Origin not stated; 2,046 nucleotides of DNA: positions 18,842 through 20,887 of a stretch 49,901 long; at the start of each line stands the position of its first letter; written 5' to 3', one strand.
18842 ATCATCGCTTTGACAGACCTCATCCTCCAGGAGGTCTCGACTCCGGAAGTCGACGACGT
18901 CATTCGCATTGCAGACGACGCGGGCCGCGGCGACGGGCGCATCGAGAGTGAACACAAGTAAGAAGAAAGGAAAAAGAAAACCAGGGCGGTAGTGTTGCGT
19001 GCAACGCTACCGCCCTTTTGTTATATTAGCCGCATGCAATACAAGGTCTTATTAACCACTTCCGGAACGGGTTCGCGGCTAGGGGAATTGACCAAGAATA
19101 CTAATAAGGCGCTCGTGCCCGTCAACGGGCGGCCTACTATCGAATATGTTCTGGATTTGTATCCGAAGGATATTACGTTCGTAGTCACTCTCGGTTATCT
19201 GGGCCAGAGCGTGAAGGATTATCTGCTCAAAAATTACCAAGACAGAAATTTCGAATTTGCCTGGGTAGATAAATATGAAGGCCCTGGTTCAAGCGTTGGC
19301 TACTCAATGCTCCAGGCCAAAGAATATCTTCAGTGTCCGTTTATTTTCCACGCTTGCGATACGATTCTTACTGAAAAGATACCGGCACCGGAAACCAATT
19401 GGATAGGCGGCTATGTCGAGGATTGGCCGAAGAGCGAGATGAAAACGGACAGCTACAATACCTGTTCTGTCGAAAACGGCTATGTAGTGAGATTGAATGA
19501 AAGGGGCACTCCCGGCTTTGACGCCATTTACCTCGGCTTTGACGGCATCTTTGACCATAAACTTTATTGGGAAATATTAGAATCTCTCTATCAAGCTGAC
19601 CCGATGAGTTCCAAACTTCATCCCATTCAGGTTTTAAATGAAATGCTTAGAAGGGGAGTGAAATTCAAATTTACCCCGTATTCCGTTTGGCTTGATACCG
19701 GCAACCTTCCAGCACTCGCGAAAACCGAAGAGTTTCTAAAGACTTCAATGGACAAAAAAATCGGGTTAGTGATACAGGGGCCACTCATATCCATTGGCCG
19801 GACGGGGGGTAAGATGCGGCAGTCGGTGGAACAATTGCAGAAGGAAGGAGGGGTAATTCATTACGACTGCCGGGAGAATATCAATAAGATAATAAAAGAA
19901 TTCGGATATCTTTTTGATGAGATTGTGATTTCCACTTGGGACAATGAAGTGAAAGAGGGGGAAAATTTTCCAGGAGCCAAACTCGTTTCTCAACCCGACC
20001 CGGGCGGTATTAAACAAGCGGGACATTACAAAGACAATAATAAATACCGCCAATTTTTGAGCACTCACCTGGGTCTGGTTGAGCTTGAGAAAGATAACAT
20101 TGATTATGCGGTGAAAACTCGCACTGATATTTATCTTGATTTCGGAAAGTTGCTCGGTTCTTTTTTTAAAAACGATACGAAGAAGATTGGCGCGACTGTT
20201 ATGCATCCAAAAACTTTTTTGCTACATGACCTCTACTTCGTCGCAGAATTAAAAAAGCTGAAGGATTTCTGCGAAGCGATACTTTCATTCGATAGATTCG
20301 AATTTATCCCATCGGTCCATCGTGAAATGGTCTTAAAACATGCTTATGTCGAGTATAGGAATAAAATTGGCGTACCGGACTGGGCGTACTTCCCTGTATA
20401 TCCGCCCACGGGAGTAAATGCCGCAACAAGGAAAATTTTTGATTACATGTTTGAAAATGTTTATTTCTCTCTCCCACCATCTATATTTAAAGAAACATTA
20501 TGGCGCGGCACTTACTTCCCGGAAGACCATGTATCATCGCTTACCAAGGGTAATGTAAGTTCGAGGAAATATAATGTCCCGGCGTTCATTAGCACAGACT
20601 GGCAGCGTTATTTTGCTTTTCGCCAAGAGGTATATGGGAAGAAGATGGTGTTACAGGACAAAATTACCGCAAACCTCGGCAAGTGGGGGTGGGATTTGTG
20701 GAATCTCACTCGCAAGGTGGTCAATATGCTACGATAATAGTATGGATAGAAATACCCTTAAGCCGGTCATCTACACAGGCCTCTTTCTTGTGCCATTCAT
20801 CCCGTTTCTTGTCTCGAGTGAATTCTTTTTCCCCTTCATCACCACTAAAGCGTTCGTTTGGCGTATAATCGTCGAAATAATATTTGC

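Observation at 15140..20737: Non-canonical nucleotide-sugar module: KdsC-like phosphatase, GatZ-like TIM-barrel protein, cupin isomerase and two NTP-transferase fusions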

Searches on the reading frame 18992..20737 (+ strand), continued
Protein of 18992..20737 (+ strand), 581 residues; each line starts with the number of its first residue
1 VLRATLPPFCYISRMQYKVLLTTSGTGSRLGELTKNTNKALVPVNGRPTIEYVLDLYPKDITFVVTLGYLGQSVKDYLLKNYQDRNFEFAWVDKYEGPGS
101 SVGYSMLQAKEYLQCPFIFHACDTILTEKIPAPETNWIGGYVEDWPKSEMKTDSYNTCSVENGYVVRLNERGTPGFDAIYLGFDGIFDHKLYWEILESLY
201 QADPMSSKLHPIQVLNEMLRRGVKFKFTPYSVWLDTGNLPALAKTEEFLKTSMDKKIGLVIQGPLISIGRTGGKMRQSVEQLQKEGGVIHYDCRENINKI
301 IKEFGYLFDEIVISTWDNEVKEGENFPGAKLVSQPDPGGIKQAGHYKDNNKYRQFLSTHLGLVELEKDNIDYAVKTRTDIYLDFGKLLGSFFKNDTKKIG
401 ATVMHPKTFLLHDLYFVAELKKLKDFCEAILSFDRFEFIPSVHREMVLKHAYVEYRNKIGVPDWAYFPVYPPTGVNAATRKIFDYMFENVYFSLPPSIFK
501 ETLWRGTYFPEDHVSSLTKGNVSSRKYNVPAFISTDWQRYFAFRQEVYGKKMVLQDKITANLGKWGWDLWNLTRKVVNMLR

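Call 78: search_protein_families(library=ncbifam, proteins=[L167:4787-5494:+, L167:3557-4213:+, L167:6392-7363:+, L167:7350-8291:+, L167:1956-2831:+, L167:5521-6420:+, L167:2818-3555:+, L167:8312-9004:+, L167:1456-1959:+], max_evalue=0.00001)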
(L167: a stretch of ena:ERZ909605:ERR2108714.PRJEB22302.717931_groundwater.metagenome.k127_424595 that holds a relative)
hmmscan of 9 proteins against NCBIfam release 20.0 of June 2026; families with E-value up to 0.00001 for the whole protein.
L167:4787-5494:+ (235 aa): 9 families
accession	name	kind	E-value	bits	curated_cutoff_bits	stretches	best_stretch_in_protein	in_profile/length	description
TIGR00441.1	gmhA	equivalog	9.7e-21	74.4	209.45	1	53-195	2-134/154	D-sedoheptulose 7-phosphate isomerase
NF010547.0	PRK13938.1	equivalog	3.7e-17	62.6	320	1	51-196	34-169/196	D-sedoheptulose 7-phosphate isomerase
NF001628.0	PRK00414.1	equivalog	2.8e-16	59.7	265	1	111-193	82-164/192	D-sedoheptulose 7-phosphate isomerase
NF010546.0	PRK13936.1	equivalog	2e-15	57.1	276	1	103-196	74-170/197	phosphoheptose isomerase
TIGR03127.2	RuMP_HxlB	equivalog_domain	3.8e-09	36.7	160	1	137-196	69-128/178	6-phospho-3-hexuloisomerase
NF008138.0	PRK10886.1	equivalog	4.2e-08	33.1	352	1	33-181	13-150/196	DnaA initiator-associating protein DiaA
NF040776.2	AlsR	equivalog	1.5e-06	27.4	400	1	137-197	173-233/279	transcriptional repressor AlsR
NF008458.0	PRK11337.1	equivalog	2.2e-06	26.8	378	1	138-196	186-244/293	MurR/RpiR family transcriptional regulator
NF041755.1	RuMP_HxlAB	equivalog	3e-06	26.4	500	1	138-195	286-343/391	bifunctional 3-hexulose-6-phosphate synthase/6-phospho-3-hexuloisomerase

L167:3557-4213:+ (218 aa): 15 families
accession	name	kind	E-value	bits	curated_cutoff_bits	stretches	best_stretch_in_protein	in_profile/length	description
NF008087.0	PRK10826.1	equivalog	1.1e-24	87.3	191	1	3-182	8-189/222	hexitol phosphatase HxpB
TIGR02009.1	PGMB-YQAB-SF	subfamily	1.6e-15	57.8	153.35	1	3-181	2-183/186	beta-phosphoglucomutase family hydrolase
TIGR01990.1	bPGM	equivalog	9.2e-14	51.8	189.4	1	3-184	2-186/187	beta-phosphoglucomutase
NF053653.1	InDiPhoBT2121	equivalog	3.4e-13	49.7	245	1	3-208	2-212/216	inorganic diphosphatase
TIGR01993.1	Pyr-5-nucltdase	equivalog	1.6e-10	41.1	142.9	1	68-182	67-181/183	pyrimidine 5'-nucleotidase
TIGR01509.1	HAD-SF-IA-v3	subfamily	2.7e-10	40.6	29.4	1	139-183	109-153/154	HAD-IA family hydrolase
NF009804.0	PRK13288.1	equivalog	7.8e-10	38.6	218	1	82-190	81-187/215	pyrophosphatase PpaX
NF009695.0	PRK13222.1-2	equivalog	2e-09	37.3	225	1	3-212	7-223/226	phosphoglycolate phosphatase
TIGR01449.2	PGP_bact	equivalog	2.1e-08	34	180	1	7-196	3-198/213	phosphoglycolate phosphatase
NF008610.0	PRK11587.1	equivalog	9.8e-08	31.6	282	0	140-186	137-183/219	sugar phosphatase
NF046057.1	bifunc_MtlD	equivalog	1.1e-07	30.7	800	1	4-184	9-191/683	bifunctional mannitol-1-phosphate dehydrogenase/phosphatase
NF009698.0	PRK13223.1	equivalog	3.5e-07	29.7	466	1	63-185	81-201/272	phosphoglycolate phosphatase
NF008000.0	PRK10725.1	equivalog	1.2e-06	28.8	215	0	139-180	140-181/188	fructose-1-phosphate/6-phosphogluconate phosphatase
NF009697.0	PRK13222.1-4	equivalog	2.9e-06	26.8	327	1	3-185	8-194/232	phosphoglycolate phosphatase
TIGR02253.1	CTE7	subfamily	3.9e-06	26.8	169.75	0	2-199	2-206/221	TIGR02253 family HAD-type hydrolase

L167:6392-7363:+ (323 aa): 9 families
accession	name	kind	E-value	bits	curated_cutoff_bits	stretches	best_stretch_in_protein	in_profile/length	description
NF004559.0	PRK05899.2-5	equivalog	5.8e-75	252.7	488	1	26-316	9-282/627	transketolase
NF004556.0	PRK05899.2-2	equivalog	1.6e-52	178.7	575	1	26-314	8-277/639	transketolase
TIGR00232.1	tktlase_bact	equivalog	7.4e-42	143.5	682.25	1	41-305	6-265/654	transketolase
NF004558.0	PRK05899.2-4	equivalog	5.2e-34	117.6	788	1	41-281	9-239/651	transketolase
TIGR03182.1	PDH_E1_alph_y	equivalog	7e-12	44.9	393.85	1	157-266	107-215/315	pyruvate dehydrogenase (acetyl-transferring) E1 component subunit alpha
TIGR00759.1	aceE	equivalog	4.4e-11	41.5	859.9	1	107-227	133-263/885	pyruvate dehydrogenase (acetyl-transferring), homodimeric type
TIGR00204.1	dxs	equivalog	1.1e-10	40.7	465.95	0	102-217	59-168/616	1-deoxy-D-xylulose-5-phosphate synthase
TIGR03186.1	AKGDH_not_PDH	exception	2e-09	36.3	1408.3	0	108-228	134-264/889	alpha-ketoglutarate dehydrogenase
TIGR03181.1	PDH_E1_alph_x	equivalog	2.2e-06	26.8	411.35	1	163-266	125-227/341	pyruvate dehydrogenase (acetyl-transferring) E1 component subunit alpha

L167:7350-8291:+ (313 aa): 10 families
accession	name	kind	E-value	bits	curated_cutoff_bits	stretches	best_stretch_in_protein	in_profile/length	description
NF004559.0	PRK05899.2-5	equivalog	1.8e-89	300.7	488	1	7-309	320-624/627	transketolase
TIGR00204.1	dxs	equivalog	4.4e-62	210.5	465.95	1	8-307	313-613/616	1-deoxy-D-xylulose-5-phosphate synthase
NF004556.0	PRK05899.2-2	equivalog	1.3e-56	192.1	575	1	8-308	325-637/639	transketolase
NF003933.0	PRK05444.2-2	equivalog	6.5e-50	170.3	395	1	8-308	292-604/606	1-deoxy-D-xylulose-5-phosphate synthase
NF008968.0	PRK12315.1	subfamily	1.3e-42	145.9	510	1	9-308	283-580/582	1-deoxy-D-xylulose-5-phosphate synthase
TIGR00232.1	tktlase_bact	equivalog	8.2e-37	126.9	682.25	1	8-308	352-652/654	transketolase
NF004558.0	PRK05899.2-4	equivalog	9.3e-34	116.8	788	1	30-308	370-649/651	transketolase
NF006667.0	PRK09212.1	subfamily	5.7e-21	74.7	321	1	46-268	50-281/327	pyruvate dehydrogenase complex E1 component subunit beta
NF008854.0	PRK11892.1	equivalog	3.4e-17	62.3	454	1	48-265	190-417/464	pyruvate dehydrogenase complex E1 component subunit beta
NF007201.0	PRK09622.1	equivalog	5.4e-06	25.6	590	1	187-265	266-344/405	2-oxoacid:ferredoxin oxidoreductase subunit alpha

L167:1956-2831:+ (291 aa): 0 families

L167:5521-6420:+ (299 aa): 0 families

L167:2818-3555:+ (245 aa): 232 families (the best 25 are shown)
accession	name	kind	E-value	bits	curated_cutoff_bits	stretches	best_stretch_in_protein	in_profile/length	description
NF005559.1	PRK07231.1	subfamily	2.1e-63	214.1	215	1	2-243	2-248/249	glucose 1-dehydrogenase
TIGR01830.1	3oxo_ACP_reduc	equivalog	3e-61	207.2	297.75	1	8-242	2-238/239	3-oxoacyl-[acyl-carrier-protein] reductase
NF009466.0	PRK12826.1-2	subfamily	5.1e-60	203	222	1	4-243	3-245/248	3-oxoacyl-ACP reductase FabG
NF052558.1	MBtsdlDhBudC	equivalog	4.4e-59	200.1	270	1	2-243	1-242/250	meso-2,3-butanediol dehydrogenase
NF004198.0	PRK05653.1-3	equivalog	2.1e-58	197.7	296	1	3-244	6-248/248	3-oxoacyl-ACP reductase FabG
NF005469.0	PRK07063.1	equivalog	3.3e-58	197.3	306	1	3-244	6-256/260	SDR family oxidoreductase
NF004197.0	PRK05653.1-1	equivalog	6.9e-58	196.2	332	1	3-243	6-247/249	3-oxoacyl-ACP reductase FabG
NF009464.0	PRK12824.1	subfamily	1.4e-56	191.9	269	1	4-243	2-243/245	3-oxoacyl-ACP reductase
TIGR01829.1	AcAcCoA_reduct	subfamily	2.2e-54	184.7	302.1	1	7-242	3-240/242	acetoacetyl-CoA reductase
NF004791.0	PRK06138.1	equivalog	8.3e-54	182.5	312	1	3-244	4-251/252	SDR family oxidoreductase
NF004199.0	PRK05653.1-4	equivalog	1.1e-53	182.3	301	1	2-243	3-246/247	3-oxoacyl-ACP reductase FabG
NF005067.0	PRK06484.1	equivalog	1.7e-53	182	713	1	4-243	9-252/524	short chain dehydrogenase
NF006693.0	PRK09242.1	equivalog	5.5e-53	179.7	328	1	3-244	9-255/258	SDR family oxidoreductase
NF004200.0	PRK05653.1-5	equivalog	2.3e-51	174.7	273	1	4-242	2-241/242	3-oxoacyl-ACP reductase FabG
NF047420.2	EF_P_mod_YmfI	equivalog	5.8e-51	173.5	238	1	7-242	2-235/236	elongation factor P 5-aminopentanone reductase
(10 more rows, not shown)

L167:8312-9004:+ (230 aa): 2 families
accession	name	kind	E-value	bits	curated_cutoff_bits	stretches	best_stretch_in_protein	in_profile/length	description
NF041313.1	UDPGP_AglF_Halo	equivalog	6.5e-07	29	400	1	3-107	8-110/234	UTP--glucose-1-phosphate uridylyltransferase AglF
TIGR03992.1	Arch_glmU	subfamily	9.5e-07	28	292.1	1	2-90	7-98/393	bifunctional sugar-1-phosphate nucleotidylyltransferase/acetyltransferase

L167:1456-1959:+ (167 aa): 7 families
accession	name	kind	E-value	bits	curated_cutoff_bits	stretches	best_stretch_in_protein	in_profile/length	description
TIGR01670.1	KdsC-phosphatas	subfamily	1.3e-19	70.7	106.95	1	8-149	1-145/154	3-deoxy-D-manno-octulosonate 8-phosphate phosphatase, YrbI family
NF007019.0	PRK09484.1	equivalog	9.3e-15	54.7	208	1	7-152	24-172/187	3-deoxy-manno-octulosonate-8-phosphatase KdsC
NF058599.1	KDN-9-PPhBT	equivalog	2.1e-13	50.8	180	1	8-153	2-150/152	3-deoxy-D-glycero-D-galacto-nonulopyranosonate 9-phosphatase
NF002245.0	PRK01158.1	equivalog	2e-11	43.7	198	1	74-152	149-228/233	phosphoglycolate phosphatase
TIGR02726.1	phenyl_P_delta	equivalog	1.1e-10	42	281.95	1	6-152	5-154/169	phenylphosphate carboxylase subunit delta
TIGR01487.1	Pglycolate_arch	equivalog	1.4e-09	38.1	122.75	1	58-145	125-212/215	phosphoglycolate phosphatase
TIGR01482.1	SPP-subfamily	subfamily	1.5e-06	28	107.15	1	71-155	138-223/225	sucrose-phosphate phosphatase subfamily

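Call 81: search_protein_families(library=pfam, proteins=[L169:6409-6924:+, L169:2258-2923:-, L169:8418-8867:+, L167:4197-4739:-, L167:1956-2831:+], max_evalue=0.01)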
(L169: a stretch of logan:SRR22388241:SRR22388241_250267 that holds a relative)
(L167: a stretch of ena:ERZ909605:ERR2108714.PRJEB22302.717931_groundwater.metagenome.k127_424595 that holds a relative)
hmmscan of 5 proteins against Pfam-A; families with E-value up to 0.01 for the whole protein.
L169:6409-6924:+ (171 aa): 1 family
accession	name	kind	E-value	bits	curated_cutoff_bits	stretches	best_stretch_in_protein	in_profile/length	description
PF07883.17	Cupin_2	-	3.6e-05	23.8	27.2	1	49-119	13-69/70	Cupin domain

L169:2258-2923:- (221 aa): 0 families

L169:8418-8867:+ (149 aa): 2 families
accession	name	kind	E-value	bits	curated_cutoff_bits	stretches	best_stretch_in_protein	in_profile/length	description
PF00659.24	POLO_box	-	0.00089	19.7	23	1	36-63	10-37/61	POLO box duplicated region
PF01797.21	Y1_Tnp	-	0.0084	16.7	23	0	1-67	49-119/121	Transposase IS200 like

L167:4197-4739:- (180 aa): 0 families

L167:1956-2831:+ (291 aa): 2 families
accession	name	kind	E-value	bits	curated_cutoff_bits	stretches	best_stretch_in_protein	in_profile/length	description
PF01050.24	MannoseP_isomer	-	7.2e-05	23.4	23.6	1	134-186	12-64/116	Mannose-6-phosphate isomerase C-terminal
PF07883.17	Cupin_2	-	0.00011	22.3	27.2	0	157-187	5-34/70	Cupin domain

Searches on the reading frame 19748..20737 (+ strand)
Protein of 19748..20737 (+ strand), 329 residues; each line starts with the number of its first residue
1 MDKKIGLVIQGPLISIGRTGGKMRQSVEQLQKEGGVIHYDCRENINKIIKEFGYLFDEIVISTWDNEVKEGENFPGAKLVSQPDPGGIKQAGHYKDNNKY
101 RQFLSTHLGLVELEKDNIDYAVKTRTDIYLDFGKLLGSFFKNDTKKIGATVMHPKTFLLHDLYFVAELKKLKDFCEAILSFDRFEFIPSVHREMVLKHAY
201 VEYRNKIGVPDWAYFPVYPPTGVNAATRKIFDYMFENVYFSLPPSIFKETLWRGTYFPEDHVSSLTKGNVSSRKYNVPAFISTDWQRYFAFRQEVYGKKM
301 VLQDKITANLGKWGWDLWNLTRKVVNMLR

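Call 81: search_protein_families(library=pfam, proteins=[window:19748-20737:+], max_evalue=0.01)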
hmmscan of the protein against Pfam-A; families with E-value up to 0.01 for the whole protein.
window:19748-20737:+ (329 aa): 1 family
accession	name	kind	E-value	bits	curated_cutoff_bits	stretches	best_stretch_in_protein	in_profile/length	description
PF07507.16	WavE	-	4.3e-07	29.9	27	1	58-134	37-112/305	WavE lipopolysaccharide synthesis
